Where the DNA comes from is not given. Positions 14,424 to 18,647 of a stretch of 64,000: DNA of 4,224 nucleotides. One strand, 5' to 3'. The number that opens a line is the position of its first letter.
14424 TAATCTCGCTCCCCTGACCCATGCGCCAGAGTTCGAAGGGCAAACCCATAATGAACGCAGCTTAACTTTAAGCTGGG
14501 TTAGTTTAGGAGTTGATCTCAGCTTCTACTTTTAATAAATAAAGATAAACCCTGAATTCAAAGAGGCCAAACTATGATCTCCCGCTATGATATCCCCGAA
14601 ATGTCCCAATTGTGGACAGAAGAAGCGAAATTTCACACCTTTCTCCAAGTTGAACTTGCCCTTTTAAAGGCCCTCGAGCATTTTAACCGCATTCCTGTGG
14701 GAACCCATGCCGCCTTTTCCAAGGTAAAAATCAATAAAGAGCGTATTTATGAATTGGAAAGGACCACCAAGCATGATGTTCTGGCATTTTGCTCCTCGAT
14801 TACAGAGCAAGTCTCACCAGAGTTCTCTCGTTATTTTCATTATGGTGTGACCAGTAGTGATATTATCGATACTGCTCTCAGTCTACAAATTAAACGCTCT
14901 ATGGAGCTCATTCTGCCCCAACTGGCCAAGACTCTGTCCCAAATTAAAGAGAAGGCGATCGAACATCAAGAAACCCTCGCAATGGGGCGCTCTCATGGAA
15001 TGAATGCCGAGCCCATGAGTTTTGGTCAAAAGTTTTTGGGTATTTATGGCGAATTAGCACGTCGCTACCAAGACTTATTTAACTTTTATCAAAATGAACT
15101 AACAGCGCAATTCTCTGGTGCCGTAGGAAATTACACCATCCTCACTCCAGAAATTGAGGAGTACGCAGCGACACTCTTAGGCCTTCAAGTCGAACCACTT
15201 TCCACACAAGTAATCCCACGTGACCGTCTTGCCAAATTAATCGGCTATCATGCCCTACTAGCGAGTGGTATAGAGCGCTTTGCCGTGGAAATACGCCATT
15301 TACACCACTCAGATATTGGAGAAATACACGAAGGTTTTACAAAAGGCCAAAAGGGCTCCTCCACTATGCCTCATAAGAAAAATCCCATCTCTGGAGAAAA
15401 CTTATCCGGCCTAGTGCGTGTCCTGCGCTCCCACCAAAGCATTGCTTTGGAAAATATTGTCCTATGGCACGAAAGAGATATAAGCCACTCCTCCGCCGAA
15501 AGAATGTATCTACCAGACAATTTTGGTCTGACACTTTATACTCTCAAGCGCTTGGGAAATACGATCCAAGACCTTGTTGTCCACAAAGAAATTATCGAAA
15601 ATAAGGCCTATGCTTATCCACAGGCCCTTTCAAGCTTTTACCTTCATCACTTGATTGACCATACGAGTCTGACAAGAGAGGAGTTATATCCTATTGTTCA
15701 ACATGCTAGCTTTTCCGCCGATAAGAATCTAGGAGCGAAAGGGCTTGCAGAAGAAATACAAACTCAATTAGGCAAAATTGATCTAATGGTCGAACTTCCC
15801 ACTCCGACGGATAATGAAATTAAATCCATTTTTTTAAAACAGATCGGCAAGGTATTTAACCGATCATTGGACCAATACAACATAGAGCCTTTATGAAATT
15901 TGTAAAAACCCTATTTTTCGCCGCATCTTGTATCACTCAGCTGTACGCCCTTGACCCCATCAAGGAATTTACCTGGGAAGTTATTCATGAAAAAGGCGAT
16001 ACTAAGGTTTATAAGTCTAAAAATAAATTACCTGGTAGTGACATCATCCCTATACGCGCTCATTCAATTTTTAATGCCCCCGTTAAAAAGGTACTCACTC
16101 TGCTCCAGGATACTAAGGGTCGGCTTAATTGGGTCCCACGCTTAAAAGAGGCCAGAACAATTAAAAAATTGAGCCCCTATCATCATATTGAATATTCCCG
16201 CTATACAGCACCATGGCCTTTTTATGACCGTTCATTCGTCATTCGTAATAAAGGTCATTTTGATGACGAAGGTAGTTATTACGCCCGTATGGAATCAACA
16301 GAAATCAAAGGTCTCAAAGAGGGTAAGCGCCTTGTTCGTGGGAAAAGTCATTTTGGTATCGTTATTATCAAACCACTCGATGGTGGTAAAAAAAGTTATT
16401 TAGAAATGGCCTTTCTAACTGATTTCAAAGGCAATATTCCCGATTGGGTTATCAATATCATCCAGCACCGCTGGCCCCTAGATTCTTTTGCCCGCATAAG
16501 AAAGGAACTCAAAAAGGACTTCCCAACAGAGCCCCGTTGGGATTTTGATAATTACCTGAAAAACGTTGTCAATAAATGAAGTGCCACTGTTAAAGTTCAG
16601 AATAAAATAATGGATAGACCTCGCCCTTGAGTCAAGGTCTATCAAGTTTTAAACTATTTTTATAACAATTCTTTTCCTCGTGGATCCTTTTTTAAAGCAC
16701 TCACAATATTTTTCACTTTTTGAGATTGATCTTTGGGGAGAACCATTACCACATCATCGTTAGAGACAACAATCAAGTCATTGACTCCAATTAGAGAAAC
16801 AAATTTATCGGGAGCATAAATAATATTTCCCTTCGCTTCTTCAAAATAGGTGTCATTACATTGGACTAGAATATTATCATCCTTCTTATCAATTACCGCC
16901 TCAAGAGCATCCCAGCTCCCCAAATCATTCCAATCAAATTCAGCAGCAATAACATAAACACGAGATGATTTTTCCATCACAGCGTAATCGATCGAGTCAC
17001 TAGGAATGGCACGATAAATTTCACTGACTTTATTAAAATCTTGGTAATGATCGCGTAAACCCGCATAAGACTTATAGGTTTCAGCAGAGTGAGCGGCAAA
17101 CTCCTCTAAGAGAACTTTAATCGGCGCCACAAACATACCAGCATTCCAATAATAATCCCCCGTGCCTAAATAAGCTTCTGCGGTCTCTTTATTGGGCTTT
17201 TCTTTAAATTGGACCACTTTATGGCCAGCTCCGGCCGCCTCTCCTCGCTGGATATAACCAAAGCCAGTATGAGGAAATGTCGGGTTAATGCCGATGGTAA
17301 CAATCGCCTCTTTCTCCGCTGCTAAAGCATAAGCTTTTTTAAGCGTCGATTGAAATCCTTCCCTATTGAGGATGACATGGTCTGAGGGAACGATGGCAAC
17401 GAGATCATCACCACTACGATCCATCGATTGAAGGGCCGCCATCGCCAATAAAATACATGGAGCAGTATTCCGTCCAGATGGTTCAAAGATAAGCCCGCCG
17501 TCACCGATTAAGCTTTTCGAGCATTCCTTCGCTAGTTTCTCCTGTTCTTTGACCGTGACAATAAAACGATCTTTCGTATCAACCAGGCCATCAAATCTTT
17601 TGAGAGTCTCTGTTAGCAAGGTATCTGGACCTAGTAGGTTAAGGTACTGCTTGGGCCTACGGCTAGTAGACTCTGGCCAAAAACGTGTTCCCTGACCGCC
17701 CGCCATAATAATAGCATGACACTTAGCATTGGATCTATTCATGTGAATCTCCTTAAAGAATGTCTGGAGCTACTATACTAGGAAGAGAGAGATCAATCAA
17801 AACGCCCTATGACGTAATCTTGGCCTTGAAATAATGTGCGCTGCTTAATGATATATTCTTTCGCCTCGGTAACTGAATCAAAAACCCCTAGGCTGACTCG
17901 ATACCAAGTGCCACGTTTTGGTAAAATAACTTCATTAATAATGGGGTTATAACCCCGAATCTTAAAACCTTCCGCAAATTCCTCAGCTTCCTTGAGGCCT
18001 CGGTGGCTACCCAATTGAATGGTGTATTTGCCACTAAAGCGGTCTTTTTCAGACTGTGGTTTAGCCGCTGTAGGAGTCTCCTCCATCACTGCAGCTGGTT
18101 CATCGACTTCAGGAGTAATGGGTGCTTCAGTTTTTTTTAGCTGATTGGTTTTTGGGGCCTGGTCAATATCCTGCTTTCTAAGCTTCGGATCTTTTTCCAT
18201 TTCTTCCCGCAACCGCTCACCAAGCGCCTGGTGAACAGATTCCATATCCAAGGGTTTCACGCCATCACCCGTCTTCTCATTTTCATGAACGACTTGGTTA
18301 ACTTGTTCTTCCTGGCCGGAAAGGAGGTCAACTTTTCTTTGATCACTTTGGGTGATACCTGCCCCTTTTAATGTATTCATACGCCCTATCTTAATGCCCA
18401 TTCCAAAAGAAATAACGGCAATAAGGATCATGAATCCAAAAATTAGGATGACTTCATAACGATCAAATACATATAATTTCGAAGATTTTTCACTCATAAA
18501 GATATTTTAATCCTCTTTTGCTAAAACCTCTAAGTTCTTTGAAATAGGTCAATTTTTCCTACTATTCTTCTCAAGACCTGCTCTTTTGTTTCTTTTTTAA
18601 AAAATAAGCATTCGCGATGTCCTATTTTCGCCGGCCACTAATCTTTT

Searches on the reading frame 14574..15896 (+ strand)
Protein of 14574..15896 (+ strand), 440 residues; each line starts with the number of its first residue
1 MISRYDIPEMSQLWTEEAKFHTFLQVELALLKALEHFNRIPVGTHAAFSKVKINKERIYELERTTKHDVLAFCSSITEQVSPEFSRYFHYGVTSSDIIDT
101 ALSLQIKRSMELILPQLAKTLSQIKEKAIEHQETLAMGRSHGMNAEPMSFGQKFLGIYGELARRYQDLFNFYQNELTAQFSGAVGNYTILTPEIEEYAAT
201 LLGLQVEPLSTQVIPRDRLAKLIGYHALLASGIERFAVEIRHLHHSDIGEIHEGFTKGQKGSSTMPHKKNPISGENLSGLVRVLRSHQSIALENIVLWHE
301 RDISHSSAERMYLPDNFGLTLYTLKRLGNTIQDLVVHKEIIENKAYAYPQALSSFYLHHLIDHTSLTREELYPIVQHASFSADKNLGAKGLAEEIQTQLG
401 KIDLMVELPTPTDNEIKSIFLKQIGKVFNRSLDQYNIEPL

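Call 44: search_protein_families(library=pfam, proteins=[window:14574-15896:+], max_evalue=0.001)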
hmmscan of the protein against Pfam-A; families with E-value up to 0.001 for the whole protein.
window:14574-15896:+ (440 aa): 1 family
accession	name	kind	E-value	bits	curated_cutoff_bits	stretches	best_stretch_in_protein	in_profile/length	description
PF00206.25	Lyase_1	-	3.7e-46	158.4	27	1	8-280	8-306/312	Lyase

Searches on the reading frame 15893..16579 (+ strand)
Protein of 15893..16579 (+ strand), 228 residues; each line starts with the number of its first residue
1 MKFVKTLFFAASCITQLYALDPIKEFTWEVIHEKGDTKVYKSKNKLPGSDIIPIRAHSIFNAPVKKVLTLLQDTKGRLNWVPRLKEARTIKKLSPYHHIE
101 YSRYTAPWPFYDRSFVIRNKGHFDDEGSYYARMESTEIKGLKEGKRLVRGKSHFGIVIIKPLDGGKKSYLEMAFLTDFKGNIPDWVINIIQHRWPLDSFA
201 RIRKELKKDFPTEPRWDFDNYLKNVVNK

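Call 44: search_protein_families(library=pfam, proteins=[window:15893-16579:+], max_evalue=0.001)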
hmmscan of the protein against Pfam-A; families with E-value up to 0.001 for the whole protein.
window:15893-16579:+ (228 aa): 1 family
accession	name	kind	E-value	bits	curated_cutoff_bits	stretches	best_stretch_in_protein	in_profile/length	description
PF01852.25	START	-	4.3e-12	46.3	22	1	27-193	20-188/207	START domain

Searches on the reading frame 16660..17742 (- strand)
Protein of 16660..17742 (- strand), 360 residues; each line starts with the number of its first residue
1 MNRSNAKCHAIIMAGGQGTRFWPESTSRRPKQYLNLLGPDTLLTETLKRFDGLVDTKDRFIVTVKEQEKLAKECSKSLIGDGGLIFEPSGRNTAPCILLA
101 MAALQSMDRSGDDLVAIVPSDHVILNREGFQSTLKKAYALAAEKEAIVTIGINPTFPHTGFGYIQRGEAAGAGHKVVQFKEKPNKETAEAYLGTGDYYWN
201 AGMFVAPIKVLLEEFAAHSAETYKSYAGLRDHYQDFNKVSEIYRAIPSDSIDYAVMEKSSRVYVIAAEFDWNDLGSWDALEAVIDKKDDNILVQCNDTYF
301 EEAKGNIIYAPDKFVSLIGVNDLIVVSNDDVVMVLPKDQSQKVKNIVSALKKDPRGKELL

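Call 11: search_protein_families(library=pfam, proteins=[window:16660-17742:-], max_evalue=0.00001)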
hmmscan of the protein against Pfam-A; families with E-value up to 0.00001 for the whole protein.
window:16660-17742:- (360 aa): 3 families
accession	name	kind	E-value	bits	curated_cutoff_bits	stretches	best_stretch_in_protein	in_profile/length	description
PF00483.29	NTP_transferase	-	4.1e-40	138.3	21.2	1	10-286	2-241/245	Nucleotidyl transferase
PF22640.1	ManC_GMP_beta-helix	-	4.4e-15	55.8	27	1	302-350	7-55/55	MannoseP isomerase/GMP-like beta-helix domain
PF12804.13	NTP_transf_3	-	3.1e-06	27.9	27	1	10-138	1-112/160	MobA-like NTP transferase domain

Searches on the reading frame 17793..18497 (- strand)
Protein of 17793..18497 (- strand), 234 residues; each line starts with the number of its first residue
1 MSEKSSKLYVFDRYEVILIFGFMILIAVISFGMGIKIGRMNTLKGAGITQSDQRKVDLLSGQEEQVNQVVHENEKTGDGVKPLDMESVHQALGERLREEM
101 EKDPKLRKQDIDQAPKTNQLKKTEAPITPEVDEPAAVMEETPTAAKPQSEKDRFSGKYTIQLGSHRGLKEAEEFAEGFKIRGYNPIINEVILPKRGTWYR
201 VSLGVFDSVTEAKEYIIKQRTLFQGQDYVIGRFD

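Call 11: search_protein_families(library=pfam, proteins=[window:17793-18497:-], max_evalue=0.00001)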
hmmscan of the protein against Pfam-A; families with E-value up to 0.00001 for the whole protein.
window:17793-18497:- (234 aa): 1 family
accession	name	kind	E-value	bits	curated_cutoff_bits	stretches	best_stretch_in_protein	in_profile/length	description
PF05036.18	SPOR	-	4e-10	40.3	21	1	155-217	2-62/76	SPOR domain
